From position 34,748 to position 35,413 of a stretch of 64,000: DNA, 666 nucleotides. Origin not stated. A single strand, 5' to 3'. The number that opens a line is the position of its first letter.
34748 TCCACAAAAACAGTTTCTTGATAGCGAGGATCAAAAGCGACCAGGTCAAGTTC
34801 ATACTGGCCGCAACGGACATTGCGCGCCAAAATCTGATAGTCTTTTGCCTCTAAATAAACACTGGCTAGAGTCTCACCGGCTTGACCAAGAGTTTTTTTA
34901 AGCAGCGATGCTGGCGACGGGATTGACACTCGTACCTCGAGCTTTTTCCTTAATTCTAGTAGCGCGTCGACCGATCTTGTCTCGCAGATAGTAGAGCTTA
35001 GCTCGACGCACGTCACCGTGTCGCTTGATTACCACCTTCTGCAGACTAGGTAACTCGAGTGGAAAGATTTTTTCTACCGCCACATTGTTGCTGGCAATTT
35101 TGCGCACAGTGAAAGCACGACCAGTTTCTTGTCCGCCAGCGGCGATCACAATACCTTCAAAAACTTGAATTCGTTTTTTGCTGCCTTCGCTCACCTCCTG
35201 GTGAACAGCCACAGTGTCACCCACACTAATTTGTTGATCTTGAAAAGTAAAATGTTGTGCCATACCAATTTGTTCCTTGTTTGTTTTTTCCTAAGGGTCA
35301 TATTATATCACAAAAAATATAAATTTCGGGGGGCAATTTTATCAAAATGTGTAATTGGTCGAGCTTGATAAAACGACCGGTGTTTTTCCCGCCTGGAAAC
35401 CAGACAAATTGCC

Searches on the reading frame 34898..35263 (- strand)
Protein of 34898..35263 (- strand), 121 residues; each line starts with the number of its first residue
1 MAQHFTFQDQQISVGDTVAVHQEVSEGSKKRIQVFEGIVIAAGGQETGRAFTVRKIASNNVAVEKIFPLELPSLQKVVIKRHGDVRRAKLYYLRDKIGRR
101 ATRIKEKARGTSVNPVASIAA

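Call 58: search_protein_families(library=pfam, proteins=[window:34898-35263:-], max_evalue=0.0001)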
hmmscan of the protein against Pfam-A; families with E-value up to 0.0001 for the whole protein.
window:34898-35263:- (121 aa): 1 family
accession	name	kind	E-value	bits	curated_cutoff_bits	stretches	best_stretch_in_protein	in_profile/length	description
PF01245.26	Ribosomal_L19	-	7.2e-35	119.8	22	1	10-107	16-111/111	Ribosomal protein L19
